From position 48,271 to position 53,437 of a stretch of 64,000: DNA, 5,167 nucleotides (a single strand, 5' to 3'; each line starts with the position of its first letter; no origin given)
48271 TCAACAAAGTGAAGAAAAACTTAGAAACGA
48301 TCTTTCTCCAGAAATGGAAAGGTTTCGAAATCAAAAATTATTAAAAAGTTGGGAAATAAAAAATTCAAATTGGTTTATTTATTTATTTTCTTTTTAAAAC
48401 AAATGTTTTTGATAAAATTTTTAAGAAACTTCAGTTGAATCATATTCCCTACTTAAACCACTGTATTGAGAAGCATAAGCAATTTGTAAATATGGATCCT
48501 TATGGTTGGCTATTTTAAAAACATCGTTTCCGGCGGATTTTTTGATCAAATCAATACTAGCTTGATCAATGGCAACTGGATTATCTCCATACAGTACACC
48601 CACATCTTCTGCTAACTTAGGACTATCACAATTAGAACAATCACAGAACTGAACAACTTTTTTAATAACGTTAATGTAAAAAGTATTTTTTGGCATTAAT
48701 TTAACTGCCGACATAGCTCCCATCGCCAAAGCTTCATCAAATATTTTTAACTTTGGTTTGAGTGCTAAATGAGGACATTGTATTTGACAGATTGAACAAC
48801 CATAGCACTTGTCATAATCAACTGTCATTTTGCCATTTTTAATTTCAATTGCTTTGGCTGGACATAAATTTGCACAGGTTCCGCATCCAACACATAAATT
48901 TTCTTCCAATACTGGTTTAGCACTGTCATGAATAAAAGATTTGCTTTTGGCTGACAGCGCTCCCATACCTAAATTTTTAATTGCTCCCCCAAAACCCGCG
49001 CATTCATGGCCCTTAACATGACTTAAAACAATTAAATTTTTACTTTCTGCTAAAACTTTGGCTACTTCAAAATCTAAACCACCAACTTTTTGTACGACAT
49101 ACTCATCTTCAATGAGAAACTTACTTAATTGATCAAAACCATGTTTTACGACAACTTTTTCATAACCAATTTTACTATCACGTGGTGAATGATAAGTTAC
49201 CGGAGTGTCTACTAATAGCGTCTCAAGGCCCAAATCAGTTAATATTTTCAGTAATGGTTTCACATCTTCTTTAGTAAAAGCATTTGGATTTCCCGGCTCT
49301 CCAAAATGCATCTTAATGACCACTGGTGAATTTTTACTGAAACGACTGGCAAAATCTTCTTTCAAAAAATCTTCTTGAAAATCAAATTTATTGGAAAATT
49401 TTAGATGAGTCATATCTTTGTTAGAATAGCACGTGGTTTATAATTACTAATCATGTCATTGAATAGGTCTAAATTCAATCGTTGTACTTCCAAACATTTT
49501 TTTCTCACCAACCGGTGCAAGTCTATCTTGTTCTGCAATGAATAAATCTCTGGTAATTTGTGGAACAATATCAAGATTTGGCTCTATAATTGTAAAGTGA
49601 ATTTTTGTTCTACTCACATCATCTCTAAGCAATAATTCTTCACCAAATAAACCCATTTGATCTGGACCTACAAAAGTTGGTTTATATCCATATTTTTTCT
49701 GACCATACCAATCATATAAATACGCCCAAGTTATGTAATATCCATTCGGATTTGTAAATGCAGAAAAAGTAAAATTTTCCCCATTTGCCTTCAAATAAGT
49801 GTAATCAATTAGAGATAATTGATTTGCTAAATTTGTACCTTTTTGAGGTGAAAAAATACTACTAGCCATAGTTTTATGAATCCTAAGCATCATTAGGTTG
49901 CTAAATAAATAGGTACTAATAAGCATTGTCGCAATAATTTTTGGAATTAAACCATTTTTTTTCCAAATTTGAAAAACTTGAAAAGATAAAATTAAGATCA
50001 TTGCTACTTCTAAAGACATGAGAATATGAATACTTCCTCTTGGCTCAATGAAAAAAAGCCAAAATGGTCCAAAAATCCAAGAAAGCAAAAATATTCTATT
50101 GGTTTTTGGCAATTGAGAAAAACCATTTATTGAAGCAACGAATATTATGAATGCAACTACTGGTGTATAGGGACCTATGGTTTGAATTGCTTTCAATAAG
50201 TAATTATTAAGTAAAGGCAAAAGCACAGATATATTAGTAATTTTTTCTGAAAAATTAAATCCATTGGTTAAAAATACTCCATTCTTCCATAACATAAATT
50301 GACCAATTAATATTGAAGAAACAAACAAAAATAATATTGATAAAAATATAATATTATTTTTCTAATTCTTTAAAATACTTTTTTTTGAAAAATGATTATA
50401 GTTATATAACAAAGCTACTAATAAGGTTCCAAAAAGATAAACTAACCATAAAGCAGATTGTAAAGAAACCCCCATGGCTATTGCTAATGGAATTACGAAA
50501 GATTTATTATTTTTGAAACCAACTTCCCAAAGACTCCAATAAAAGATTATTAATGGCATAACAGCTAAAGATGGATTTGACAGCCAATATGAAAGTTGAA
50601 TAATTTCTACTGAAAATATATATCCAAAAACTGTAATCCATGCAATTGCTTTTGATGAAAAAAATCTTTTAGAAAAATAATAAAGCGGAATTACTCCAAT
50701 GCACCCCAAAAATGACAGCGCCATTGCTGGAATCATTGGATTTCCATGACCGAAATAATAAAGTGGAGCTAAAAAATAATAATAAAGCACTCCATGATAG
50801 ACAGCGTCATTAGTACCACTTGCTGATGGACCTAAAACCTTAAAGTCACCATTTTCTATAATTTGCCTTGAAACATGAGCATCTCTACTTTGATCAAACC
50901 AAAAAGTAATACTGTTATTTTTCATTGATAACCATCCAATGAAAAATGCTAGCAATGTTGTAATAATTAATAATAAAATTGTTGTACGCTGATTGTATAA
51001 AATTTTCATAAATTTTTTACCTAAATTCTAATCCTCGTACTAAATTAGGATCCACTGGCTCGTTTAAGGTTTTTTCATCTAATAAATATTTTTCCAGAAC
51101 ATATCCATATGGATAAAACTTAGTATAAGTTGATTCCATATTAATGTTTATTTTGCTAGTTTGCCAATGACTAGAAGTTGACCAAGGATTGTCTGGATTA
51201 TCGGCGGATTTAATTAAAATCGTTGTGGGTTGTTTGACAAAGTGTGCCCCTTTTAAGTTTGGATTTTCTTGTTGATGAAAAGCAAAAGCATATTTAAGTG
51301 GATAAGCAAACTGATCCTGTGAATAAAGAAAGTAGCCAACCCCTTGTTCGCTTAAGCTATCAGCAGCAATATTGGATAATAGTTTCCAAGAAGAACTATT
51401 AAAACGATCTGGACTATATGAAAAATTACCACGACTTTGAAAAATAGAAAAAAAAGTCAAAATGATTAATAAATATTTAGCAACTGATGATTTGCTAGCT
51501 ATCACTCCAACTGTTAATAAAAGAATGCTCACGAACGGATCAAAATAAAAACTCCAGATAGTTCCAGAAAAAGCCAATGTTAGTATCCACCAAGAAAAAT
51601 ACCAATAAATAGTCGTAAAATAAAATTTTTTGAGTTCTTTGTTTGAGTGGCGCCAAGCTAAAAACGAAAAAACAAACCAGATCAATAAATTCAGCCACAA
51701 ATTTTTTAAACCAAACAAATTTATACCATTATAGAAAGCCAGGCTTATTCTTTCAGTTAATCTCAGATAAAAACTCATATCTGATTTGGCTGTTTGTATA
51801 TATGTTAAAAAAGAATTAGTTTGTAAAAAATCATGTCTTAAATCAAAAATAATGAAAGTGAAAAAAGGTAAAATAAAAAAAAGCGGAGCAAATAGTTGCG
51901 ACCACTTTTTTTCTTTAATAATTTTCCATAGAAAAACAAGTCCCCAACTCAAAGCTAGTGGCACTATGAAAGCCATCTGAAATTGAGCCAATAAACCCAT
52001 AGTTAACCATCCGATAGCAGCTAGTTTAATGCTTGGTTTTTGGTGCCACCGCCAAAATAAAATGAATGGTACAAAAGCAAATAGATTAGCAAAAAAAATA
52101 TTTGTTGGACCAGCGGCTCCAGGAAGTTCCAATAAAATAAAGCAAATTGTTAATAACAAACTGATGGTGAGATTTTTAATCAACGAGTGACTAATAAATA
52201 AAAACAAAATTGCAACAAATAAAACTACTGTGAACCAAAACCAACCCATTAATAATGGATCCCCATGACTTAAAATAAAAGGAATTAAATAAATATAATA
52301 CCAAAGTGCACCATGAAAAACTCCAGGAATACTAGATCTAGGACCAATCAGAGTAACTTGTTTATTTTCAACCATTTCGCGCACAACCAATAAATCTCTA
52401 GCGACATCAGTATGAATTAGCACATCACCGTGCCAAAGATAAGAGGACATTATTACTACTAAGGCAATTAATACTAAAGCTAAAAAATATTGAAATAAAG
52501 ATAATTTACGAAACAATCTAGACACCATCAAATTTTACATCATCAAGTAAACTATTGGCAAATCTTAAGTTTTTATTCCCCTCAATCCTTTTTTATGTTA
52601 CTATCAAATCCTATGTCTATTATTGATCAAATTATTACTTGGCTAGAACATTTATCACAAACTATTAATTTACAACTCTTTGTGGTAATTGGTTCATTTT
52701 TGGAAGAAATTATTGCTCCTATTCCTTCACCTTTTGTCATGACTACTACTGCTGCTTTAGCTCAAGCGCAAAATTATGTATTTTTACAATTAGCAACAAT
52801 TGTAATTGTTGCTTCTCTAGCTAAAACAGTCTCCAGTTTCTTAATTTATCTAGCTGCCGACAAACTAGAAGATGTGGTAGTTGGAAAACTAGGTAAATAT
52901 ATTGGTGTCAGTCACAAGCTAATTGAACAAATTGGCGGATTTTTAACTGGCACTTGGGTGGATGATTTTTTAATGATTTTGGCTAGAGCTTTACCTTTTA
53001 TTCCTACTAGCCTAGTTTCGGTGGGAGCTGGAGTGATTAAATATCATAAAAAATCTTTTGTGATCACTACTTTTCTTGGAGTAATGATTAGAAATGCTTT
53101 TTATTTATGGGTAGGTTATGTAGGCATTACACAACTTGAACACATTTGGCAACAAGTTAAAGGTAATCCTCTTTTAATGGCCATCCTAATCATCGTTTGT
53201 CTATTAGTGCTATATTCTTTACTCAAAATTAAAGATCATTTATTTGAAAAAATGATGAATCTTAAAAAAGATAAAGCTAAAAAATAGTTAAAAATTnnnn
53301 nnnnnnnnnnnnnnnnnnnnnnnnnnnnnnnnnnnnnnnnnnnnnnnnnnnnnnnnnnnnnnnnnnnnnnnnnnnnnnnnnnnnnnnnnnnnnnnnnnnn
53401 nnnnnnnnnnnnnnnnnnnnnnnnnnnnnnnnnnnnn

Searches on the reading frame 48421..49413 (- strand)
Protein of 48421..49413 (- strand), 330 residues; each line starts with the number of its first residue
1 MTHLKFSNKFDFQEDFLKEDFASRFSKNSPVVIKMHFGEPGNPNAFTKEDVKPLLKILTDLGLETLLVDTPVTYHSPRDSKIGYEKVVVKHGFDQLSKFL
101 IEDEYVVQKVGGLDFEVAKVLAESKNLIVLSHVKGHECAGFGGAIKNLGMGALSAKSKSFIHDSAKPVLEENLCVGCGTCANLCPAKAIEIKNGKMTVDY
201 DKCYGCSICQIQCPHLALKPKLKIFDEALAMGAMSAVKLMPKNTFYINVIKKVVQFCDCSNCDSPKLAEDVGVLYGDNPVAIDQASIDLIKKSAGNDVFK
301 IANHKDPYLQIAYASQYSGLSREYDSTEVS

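Call 75: search_protein_families(library=pfam, proteins=[window:48421-49413:-], max_evalue=0.0001)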
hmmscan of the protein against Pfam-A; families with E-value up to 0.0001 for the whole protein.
window:48421-49413:- (330 aa): 9 families
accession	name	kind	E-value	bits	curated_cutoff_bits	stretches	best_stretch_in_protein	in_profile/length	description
PF04015.17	DUF362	-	3.5e-29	102.7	24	1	31-288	1-200/200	Domain of unknown function (DUF362)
PF00037.32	Fer4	-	6.8e-12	45.1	21.1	2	168-190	2-24/24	4Fe-4S binding domain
PF12837.12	Fer4_6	-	7.9e-09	35.5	25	0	170-189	5-24/24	4Fe-4S binding domain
PF13237.11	Fer4_10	-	1e-08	35.4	25.5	1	167-214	2-53/53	4Fe-4S dicluster domain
PF14697.11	Fer4_21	-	3.1e-08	34.1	35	1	169-214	3-52/59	4Fe-4S dicluster domain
PF12838.12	Fer4_7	-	5.3e-08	33.7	27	1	174-215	2-50/52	4Fe-4S dicluster domain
PF25160.1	LdpA_Fe-S-bd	-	1.7e-07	31.3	27.6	1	180-216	9-41/49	LdpA Fe-S cluster-binding domain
PF13187.11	Fer4_9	-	3.2e-07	30.7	27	1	174-215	2-49/52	4Fe-4S dicluster domain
PF12797.12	Fer4_2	-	7.2e-07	29.2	24.5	0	166-186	2-22/22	4Fe-4S binding domain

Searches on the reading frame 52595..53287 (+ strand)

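Call 75: search_protein_families(library=pfam, proteins=[window:52595-53287:+], max_evalue=0.0001)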
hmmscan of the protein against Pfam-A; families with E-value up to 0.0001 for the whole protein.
window:52595-53287:+ (230 aa): 1 family
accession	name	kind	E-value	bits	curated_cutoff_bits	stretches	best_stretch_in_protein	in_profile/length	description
PF09335.16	VTT_dom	-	4.3e-11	43.8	33.9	1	52-175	10-122/123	VTT domain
